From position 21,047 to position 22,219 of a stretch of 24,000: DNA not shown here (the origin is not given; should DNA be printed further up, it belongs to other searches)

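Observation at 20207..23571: Two RAT-terminator leaders link an OprD-like porin and a secreted SurE-family phosphatase to a BglG antiterminator with no EII or glycosidase nearby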

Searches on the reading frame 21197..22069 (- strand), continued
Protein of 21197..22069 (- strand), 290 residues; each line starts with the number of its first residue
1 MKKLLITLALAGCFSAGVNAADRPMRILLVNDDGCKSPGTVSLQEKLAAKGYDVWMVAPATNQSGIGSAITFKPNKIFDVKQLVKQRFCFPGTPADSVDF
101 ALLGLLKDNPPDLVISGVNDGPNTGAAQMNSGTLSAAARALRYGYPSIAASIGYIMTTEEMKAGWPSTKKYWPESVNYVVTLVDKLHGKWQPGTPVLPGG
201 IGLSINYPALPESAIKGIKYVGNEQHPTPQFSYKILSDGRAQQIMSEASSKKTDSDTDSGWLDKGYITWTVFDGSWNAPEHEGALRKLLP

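Call 14: find_encoding_contigs(protein=P0055, flank=10000, max_places=2)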
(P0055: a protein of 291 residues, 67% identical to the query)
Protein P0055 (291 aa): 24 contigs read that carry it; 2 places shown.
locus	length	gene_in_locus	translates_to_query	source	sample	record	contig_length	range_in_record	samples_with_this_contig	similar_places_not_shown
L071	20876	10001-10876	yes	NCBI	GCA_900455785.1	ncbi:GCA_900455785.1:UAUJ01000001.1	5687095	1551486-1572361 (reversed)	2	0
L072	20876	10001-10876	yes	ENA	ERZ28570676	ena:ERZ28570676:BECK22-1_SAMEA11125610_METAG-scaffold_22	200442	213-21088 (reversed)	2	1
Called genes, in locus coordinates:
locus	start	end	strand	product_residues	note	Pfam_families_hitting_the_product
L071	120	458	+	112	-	PF00581:Rhodanese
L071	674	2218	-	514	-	PF07690:MFS_1, PF13347:MFS_2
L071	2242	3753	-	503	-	PF02614:UxaC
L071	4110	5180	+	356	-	PF03786:UxuA, PF01261:AP_endonuc_2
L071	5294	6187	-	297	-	PF00126:HTH_1, PF03466:LysR_substrate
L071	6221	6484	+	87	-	PF14552:Tautomerase_2 (weak), PF01361:Tautomerase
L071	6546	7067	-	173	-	PF11066:DUF2867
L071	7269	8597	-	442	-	PF03573:OprD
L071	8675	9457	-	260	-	PF00300:His_Phos_1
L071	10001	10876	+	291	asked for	PF01975:SurE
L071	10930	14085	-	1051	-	PF00873:ACR_tran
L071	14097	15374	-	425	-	PF19335:HMBD, PF25919:BSH_CusB, PF25973:BSH_CzcB (faint), PF25869:3HB_CusB, PF25954:Beta-barrel_RND_2, PF25989:YknX_C (weak)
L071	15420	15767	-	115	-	PF11604:CusF_Ec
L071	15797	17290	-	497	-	PF02321:OEP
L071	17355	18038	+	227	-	PF00072:Response_reg, PF00486:Trans_reg_C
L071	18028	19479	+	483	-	PF21085:CusS, PF00672:HAMP, PF26769:HAMP_PhoQ, PF00512:HisKA, PF02518:HATPase_c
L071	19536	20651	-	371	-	PF08007:JmjC_2, PF20514:WHD_ROXA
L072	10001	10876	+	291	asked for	PF01975:SurE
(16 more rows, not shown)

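Call 33: search_protein_families(library=pfam, proteins=[L002:9196-10539:+, L050:8915-10093:+, L050:10166-11026:-, L050:4200-6020:-, L071:8675-9457:-, L071:7269-8597:-, L069:12010-13869:+, L069:13885-15276:+])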
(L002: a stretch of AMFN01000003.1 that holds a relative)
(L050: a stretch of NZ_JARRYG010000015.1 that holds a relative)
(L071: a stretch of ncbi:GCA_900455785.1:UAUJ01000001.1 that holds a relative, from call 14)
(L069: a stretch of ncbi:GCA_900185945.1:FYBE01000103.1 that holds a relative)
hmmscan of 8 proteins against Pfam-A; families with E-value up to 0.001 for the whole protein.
L002:9196-10539:+ (447 aa): 1 family
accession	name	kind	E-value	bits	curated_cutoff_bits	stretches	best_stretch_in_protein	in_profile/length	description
PF04966.18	OprB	-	2.6e-66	225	22.9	1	77-447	4-372/372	Carbohydrate-selective porin, OprB family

L050:8915-10093:+ (392 aa): 2 families
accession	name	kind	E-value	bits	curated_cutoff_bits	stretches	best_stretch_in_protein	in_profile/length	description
PF04055.27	Radical_SAM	-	9.1e-17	62.2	29.5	1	17-186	5-166/166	Radical SAM superfamily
PF13186.11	SPASM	-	4.9e-07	30.4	21.5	1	282-340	7-67/67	Iron-sulfur cluster-binding domain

L050:10166-11026:- (286 aa): 6 families
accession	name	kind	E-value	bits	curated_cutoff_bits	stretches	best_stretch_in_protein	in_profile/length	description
PF08282.18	Hydrolase_3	-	2e-63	214.9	20.9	1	23-281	1-255/255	haloacid dehalogenase-like hydrolase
PF05116.19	S6PP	-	4.3e-19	69.5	20.3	2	194-284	146-245/247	Sucrose-6F-phosphate phosphohydrolase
PF00702.32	Hydrolase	-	1.6e-09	38.9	26.4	0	20-44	1-25/191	haloacid dehalogenase-like hydrolase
PF12710.13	HAD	-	0.00011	23.1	27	0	212-245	153-188/189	haloacid dehalogenase-like hydrolase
PF13419.12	HAD_2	-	0.00034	21.2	23.8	0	25-50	3-28/178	Haloacid dehalogenase-like hydrolase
PF02358.22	Trehalose_PPase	-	0.00061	19.4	27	0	204-250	156-205/235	Trehalose-phosphatase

L050:4200-6020:- (606 aa): 3 families
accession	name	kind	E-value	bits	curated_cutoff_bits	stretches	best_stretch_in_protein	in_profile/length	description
PF00884.28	Sulfatase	-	2.6e-66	224.4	25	1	65-477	1-300/301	Sulfatase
PF16347.10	SGSH_C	-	4.9e-11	43.4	29.3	1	436-562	12-134/154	N-sulphoglucosamine sulphohydrolase, C-terminal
PF01663.27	Phosphodiest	-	3.2e-09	37.3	23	1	340-382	184-226/342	Type I phosphodiesterase / nucleotide pyrophosphatase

L071:8675-9457:- (260 aa): 1 family
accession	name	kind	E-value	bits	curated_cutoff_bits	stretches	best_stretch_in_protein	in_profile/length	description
PF00300.27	His_Phos_1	-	1.8e-30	106.5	21.7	2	30-128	1-96/194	Histidine phosphatase superfamily (branch 1)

L071:7269-8597:- (442 aa): 1 family
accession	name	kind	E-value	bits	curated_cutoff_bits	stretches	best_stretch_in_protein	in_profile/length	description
PF03573.19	OprD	-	4.5e-16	59.4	25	1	37-356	3-312/394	outer membrane porin, OprD family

L069:12010-13869:+ (619 aa): 3 families
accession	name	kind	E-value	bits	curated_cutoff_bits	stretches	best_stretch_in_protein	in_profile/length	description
PF00358.26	PTS_EIIA_1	-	1.2e-47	161.3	27.2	1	473-596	3-126/127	phosphoenolpyruvate-dependent sugar phosphotransferase system, EIIA 1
PF02378.23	PTS_EIIC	-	1e-33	117.2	30.7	1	107-391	2-319/319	Phosphotransferase system, EIIC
PF00367.25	PTS_EIIB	-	8.8e-15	54.3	27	1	8-41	1-34/34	phosphotransferase system, EIIB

L069:13885-15276:+ (463 aa): 2 families
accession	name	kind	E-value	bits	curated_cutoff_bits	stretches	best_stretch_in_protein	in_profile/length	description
PF00232.24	Glyco_hydro_1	-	1.9e-154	514.9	22.6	1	2-459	3-452/453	Glycosyl hydrolase family 1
PF00150.24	Cellulase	-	0.00055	19.9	23.5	0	66-173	24-130/272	Cellulase (glycosyl hydrolase family 5)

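Call 34: search_protein_families(library=ncbifam, proteins=[window:21197-22069:-, L071:8675-9457:-, L071:7269-8597:-, L069:12010-13869:+, L069:13885-15276:+, L002:9196-10539:+])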
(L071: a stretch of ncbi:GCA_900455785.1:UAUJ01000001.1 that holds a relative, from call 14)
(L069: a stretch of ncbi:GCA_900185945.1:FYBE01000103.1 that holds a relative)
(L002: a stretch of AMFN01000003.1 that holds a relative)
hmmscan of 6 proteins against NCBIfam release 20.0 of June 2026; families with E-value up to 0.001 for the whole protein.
window:21197-22069:- (290 aa): 13 families
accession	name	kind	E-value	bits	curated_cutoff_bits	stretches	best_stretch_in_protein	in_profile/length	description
TIGR00087.1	surE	equivalog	5.7e-40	137.3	135.1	1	25-244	1-209/252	5'/3'-nucleotidase SurE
NF001490.0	PRK00346.1-4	equivalog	1.2e-39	136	233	1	25-270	1-232/254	5'/3'-nucleotidase SurE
NF001493.0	PRK00346.2-3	equivalog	3.5e-35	121.9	230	1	23-259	3-228/269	5'/3'-nucleotidase SurE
NF001492.0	PRK00346.2-2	equivalog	1.1e-33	116.5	271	1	24-270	3-237/261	5'/3'-nucleotidase SurE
NF010543.0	PRK13933.1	equivalog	2.3e-32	112.6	280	1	25-270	1-232/253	stationary phase survival protein SurE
NF010541.0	PRK13931.1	equivalog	8.2e-32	110.6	422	1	25-271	1-242/261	5'/3'-nucleotidase SurE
NF001489.0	PRK00346.1-3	equivalog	1.8e-31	109.5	295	1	25-227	1-183/250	5'/3'-nucleotidase SurE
NF001491.0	PRK00346.2-1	equivalog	5.2e-29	101.3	290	1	25-176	3-153/266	5'/3'-nucleotidase SurE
NF010545.0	PRK13935.1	equivalog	2.8e-26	92.3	365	1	25-223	1-181/254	stationary phase survival protein SurE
NF001494.0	PRK00346.2-4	equivalog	9.6e-24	84.3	313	1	26-220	3-184/259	5'/3'-nucleotidase SurE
NF001488.0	PRK00346.1-1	equivalog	2.8e-23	82.5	396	1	25-152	1-125/253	5'/3'-nucleotidase SurE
NF010542.0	PRK13932.1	equivalog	7.7e-21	74.5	436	1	23-220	8-187/261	stationary phase survival protein SurE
NF010544.0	PRK13934.1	equivalog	6.6e-20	71.3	325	1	25-162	1-136/266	stationary phase survival protein SurE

L071:8675-9457:- (260 aa): 17 families
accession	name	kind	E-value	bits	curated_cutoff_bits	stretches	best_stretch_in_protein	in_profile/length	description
NF011580.0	PRK15004.1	equivalog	3.3e-14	53.4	250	1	29-130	2-100/203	adenosylcobalamin/alpha-ribazole phosphatase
TIGR03162.1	ribazole_cobC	equivalog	1.7e-13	50.4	162.9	1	30-120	1-87/176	alpha-ribazole phosphatase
NF002901.0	PRK03482.1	equivalog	1.4e-12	47.7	261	1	29-118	3-89/215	2,3-diphosphoglycerate-dependent phosphoglycerate mutase GpmB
NF009994.0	PRK13463.1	equivalog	6e-11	42.5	277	1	29-93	4-68/203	phosphoserine phosphatase 1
NF002339.0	PRK01295.1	equivalog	8.6e-10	38.4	316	1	32-128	7-104/206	2,3-bisphosphoglycerate-dependent phosphoglycerate mutase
NF010713.0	PRK14115.1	equivalog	1.6e-08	34.2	305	1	31-127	5-102/248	2,3-diphosphoglycerate-dependent phosphoglycerate mutase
TIGR01258.1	pgm_1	subfamily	2.2e-07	30.5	81.7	1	31-125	4-99/245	2,3-bisphosphoglycerate-dependent phosphoglycerate mutase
NF010714.0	PRK14116.1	equivalog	9.9e-07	28.5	401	1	31-127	5-102/229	2,3-diphosphoglycerate-dependent phosphoglycerate mutase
TIGR03848.1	MSMEG_4193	subfamily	1.6e-06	27.7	203.85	1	32-124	4-94/204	MSMEG_4193 family putative phosphomutase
NF045917.1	PhserinePhPspA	equivalog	2.1e-06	27.6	350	1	28-98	2-72/211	phosphoserine phosphatase PspA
NF005567.0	PRK07238.1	equivalog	3.1e-06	26.8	326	1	22-125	172-273/378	bifunctional RNase H/acid phosphatase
NF010715.0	PRK14117.1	equivalog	9.4e-06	25.3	421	1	29-128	3-103/230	phosphoglycerate mutase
NF010716.0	PRK14118.1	equivalog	1.1e-05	24.8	409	1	29-127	2-101/227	2,3-diphosphoglycerate-dependent phosphoglycerate mutase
NF038349.1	dPGM_arch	equivalog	2.4e-05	24.3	225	1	31-119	2-88/194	2,3-diphosphoglycerate-dependent phosphoglycerate mutase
NF002217.0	PRK01112.1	equivalog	3.2e-05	23.4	320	1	32-93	6-67/228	2,3-bisphosphoglycerate-dependent phosphoglycerate mutase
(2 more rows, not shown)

L071:7269-8597:- (442 aa): 1 family
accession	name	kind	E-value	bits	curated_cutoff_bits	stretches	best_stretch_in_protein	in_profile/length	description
NF008479.0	PRK11379.1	equivalog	1.3e-06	27.7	510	1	40-114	30-104/421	glucuronide uptake porin UidC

L069:12010-13869:+ (619 aa): 21 families
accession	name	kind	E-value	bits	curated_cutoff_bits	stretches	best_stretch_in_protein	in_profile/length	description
NF007335.0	PRK09824.1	equivalog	0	1055.8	894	1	1-618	1-626/627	PTS beta-glucoside transporter subunit IIABC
TIGR01995.1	PTS-II-ABC-beta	subfamily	6.2e-215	715.3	614.7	1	3-617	1-617/618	beta-glucoside-specific PTS transporter subunit IIABC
TIGR01996.1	PTS-II-BC-sucr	equivalog_domain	1.4e-94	317.4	559.3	1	3-448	2-459/461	sucrose-specific PTS transporter subunit IIBC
NF007311.0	PRK09796.1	equivalog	1.1e-74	251.8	722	1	2-465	4-469/485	PTS cellobiose/arbutin/salicin transporter subunit IIBC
TIGR01992.1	PTS-IIBC-Tre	equivalog_domain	3.1e-67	227.5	591.95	1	7-449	4-460/463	PTS system trehalose-specific EIIBC component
TIGR00852.1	pts-Glc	subfamily_domain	4.2e-60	203.5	291.1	1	149-422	1-278/290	maltose/glucose-specific PTS transporter subunit IIC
NF007152.0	PRK09586.1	equivalog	2.4e-49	168.9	516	1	5-451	8-462/477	PTS N-acetylmuramic acid transporter subunit IIBC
NF008236.0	PRK11007.1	equivalog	4.8e-47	160.6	409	1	8-449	11-459/473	PTS trehalose transporter subunit IIBC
TIGR00830.1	PTBA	subfamily_domain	6.9e-43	145.5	97.5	1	473-593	1-121/121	glucose PTS transporter subunit IIA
NF007608.0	PRK10255.1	equivalog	9.1e-36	123.5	1010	1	458-612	485-640/648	PTS N-acetyl glucosamine transporter subunit IIABC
NF006962.0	PRK09439.1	equivalog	7.1e-35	120.2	212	1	469-612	19-161/169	PTS glucose transporter subunit IIA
TIGR00826.1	EIIB_glc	domain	1.9e-15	56.9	45.75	2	28-88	1-63/88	glucose PTS transporter subunit EIIB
TIGR01998.1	PTS-II-BC-nag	equivalog_domain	8.2e-11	41.3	553.2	1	5-75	403-473/475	N-acetylglucosamine-specific PTS transporter subunit IIBC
TIGR02005.1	PTS-IIBC-alpha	subfamily_domain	8.8e-11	40.8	607.3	1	6-75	450-519/524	alpha-glucoside-specific PTS transporter subunit IIBC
NF007509.0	PRK10110.1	subfamily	1.4e-10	40.2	665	1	7-75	452-520/530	PTS maltose transporter subunit IICB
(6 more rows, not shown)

L069:13885-15276:+ (463 aa): 8 families
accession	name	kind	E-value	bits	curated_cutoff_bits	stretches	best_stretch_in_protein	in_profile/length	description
NF007356.0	PRK09852.1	subfamily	4.7e-194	645.5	623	1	1-462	1-473/474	6-phospho-beta-glucosidase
NF007158.0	PRK09593.1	subfamily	1.3e-186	620.9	639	1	2-462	4-477/478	6-phospho-beta-glucosidase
NF007154.0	PRK09589.1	subfamily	4.2e-175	583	624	1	1-462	1-476/476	6-phospho-beta-glucosidase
NF011589.0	PRK15014.1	subfamily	3.1e-160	534.5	686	1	3-462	5-477/477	6-phospho-beta-glucosidase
TIGR03356.1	BGL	equivalog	4.1e-93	312.6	478.5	1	4-451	1-427/427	GH1 family beta-glucosidase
NF010036.0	PRK13511.1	subfamily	4.4e-80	269.6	610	1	1-456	2-464/469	6-phospho-beta-galactosidase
TIGR01233.1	lacG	equivalog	2e-64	218.2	561.2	1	2-454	2-465/472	6-phospho-beta-galactosidase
NF041004.1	Beta_gal_BgaS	equivalog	9e-33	113.5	475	1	98-457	123-465/479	beta-galactosidase BgaS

L002:9196-10539:+ (447 aa): 0 families

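Call 40: search_solved_structures(query=window:21197-22069:-, show_alignments=1)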
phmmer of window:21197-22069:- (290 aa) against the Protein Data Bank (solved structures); distinct sequences matched with E-value up to 0.001: 15.
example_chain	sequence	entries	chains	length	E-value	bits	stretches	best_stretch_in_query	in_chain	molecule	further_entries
2wqk_A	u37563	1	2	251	1.4e-20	77.4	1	27-152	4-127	5'-NUCLEOTIDASE SURE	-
4gad_A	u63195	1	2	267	1.6e-20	77.2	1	24-153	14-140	5'/3'-nucleotidase SurE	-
4g9o_A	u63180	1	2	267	1.8e-20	77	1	24-153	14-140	5'/3'-nucleotidase SurE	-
2v4o_A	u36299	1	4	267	1.9e-20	76.9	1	24-153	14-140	MULTIFUNCTIONAL PROTEIN SUR E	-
4xep_A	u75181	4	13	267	2.3e-20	76.6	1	24-153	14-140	5'/3'-nucleotidase SurE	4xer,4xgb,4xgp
4xh8_A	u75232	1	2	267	2.3e-20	76.6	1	24-153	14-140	5'/3'-nucleotidase SurE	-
4ryt_A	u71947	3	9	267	2.5e-20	76.5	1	24-153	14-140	5'/3'-nucleotidase SurE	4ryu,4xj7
2v4n_A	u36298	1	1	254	3e-20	76.3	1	25-153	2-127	MULTIFUNCTIONAL PROTEIN SUR E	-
4zg5_D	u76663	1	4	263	8.2e-20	74.8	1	25-221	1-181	5'-nucleotidase SurE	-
5ksq_A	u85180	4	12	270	1.2e-19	74.3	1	25-162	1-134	5'-nucleotidase SurE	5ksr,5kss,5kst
3ty2_A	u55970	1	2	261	4.5e-19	72.4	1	21-185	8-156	5'-nucleotidase surE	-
1ilv_A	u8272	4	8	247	1.3e-17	67.7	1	25-152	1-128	STATIONARY-PHASE SURVIVAL PROTEIN SURE HOMOLOG | STATIONARY PHASE SURVIVAL PROTEIN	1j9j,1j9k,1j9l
1l5x_A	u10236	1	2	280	4e-15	59.5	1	25-155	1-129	Survival protein E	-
2e69_A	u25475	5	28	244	3.6e-14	56.3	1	25-152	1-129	5'-nucleotidase surE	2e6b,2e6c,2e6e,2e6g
2e6h_A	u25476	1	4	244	6.9e-14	55.4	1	25-152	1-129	5'-nucleotidase surE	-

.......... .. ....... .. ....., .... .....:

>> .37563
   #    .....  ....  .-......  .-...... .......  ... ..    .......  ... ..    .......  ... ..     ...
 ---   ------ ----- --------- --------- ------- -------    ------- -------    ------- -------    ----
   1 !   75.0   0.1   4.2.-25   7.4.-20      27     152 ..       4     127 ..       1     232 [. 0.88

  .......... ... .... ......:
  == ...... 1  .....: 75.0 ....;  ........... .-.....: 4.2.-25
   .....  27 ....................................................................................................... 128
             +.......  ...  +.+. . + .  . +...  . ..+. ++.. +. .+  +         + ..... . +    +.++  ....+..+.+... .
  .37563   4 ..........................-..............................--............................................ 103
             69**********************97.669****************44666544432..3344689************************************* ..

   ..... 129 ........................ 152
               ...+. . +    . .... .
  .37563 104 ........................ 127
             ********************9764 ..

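Call 63: predict_structure(alignment_id=A1)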
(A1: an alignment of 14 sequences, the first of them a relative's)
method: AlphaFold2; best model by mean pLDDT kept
length: 290 residues; sequences in the alignment: 14
mean_pLDDT: 70.4   pTM: 0.75
mean pLDDT of the five models: 70.4, 69.7, 66.3, 66.2, 52.1
residues with pLDDT >= 90: 63; 70-90: 84; 50-70: 90; < 50: 53
segments of 3 or more residues with pLDDT < 50: 1-19, 122-127, 221-225, 265-278
pLDDT, mean of each block of 10 residues (from residue 1): 45 45 87 83 94 94 61 78 93 86 92 79 46 73 80 64 62 84 88 76 67 61 55 88 75 55 39 38 54
secondary structure, 60 per line:
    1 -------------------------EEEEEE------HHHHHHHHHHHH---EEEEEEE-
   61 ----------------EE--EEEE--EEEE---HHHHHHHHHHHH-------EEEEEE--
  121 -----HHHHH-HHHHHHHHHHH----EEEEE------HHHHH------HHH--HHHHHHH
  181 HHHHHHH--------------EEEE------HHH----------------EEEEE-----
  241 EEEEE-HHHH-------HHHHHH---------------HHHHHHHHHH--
elements in order: E26-31 H38-49 E53-59 E81-84 E87-90 H94-105 E113-118 H126-130 H132-142 E147-151 H158-162 H174-187 E202-205 E231-235 E241-245 H247-250 H258-263 H279-288

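Call 65: fold_search(model_id=the predicted structure, library=pdb)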
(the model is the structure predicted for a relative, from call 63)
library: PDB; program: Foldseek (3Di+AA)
matches with E <= 10: 1284; with E <= 0.001: 60
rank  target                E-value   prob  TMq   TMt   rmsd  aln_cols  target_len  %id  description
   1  1j9j_A                2.8e-12  1.00  0.49  0.56  15.9       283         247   24  CRYSTAL STRUCTURE ANALYSIS OF SURE PROTEIN FROM T.MARITIMA (released 2001-09-12)
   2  5ksr_B                4.9e-12  1.00  0.51  0.58  16.3       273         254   26  Stationary phase survival protein E (SurE) from Xylella fastidiosa - XFSurE-TB (Tetramer Bigger). (released 2017-07-19)
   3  4g9o_B                5.9e-12  1.00  0.48  0.55  17.3       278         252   24  Crystal Structure of H234A Mutant of Stationary Phase Survival Protein (SurE) from Salmonella typhimurium (released 2013-03-13)
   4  2wqk_A                6.3e-12  1.00  0.49  0.56  15.9       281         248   28  Crystal Structure of Sure Protein from Aquifex aeolicus (released 2009-09-29)
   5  4xer_A                7.1e-12  1.00  0.49  0.54  15.2       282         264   25  Crystal Structure of C2 form of E112A/H234A Mutant of Stationary Phase Survival Protein (SurE) from Salmonella typhimu (released 2015-09-09)
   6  5kst_C                8.5e-12  1.00  0.50  0.57  15.3       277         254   23  Stationary phase Survival protein E (SurE) from Xylella fastidiosa- XfSurE-TSAmp (Tetramer Smaller - crystallization w (released 2017-07-19)
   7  5kst_A                9.0e-12  1.00  0.50  0.56  16.5       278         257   26  Stationary phase Survival protein E (SurE) from Xylella fastidiosa- XfSurE-TSAmp (Tetramer Smaller - crystallization w (released 2017-07-19)
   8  5kst_D                1.1e-11  1.00  0.49  0.56  13.1       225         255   28  Stationary phase Survival protein E (SurE) from Xylella fastidiosa- XfSurE-TSAmp (Tetramer Smaller - crystallization w (released 2017-07-19)
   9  3ty2_A                1.2e-11  1.00  0.51  0.58  15.5       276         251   24  Structure of a 5'-nucleotidase (surE) from Coxiella burnetii (released 2011-10-19)
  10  1ilv_A                1.2e-11  1.00  0.47  0.54  15.4       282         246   25  Crystal Structure Analysis of the TM107 (released 2001-10-10)
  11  5ksq_A                1.3e-11  1.00  0.50  0.57  16.3       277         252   25  Stationary phase survival protein E (SurE) from Xylella fastidiosa (released 2017-07-19)
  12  4zg5_A                1.5e-11  1.00  0.50  0.58  11.3       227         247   26  Structural and functional insights into Survival endonuclease, an important virulence factor of Brucella abortus (released 2015-05-06)
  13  4xgb_A                1.8e-11  1.00  0.49  0.53  15.2       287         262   24  Crystal Structure of E112A/H234A Mutant of Stationary Phase Survival Protein (SurE) from Salmonella typhimurium co-cry (released 2015-09-09)
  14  4zg5_G                1.9e-11  1.00  0.49  0.57  11.4       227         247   27  Structural and functional insights into Survival endonuclease, an important virulence factor of Brucella abortus (released 2015-05-06)
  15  5kss_A                2.7e-11  1.00  0.49  0.56  16.9       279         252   25  Stationary phase survival protein E (SurE) from Xylella fastidiosa - XFSurE-Ds (Dimer Smaller) (released 2017-07-19)
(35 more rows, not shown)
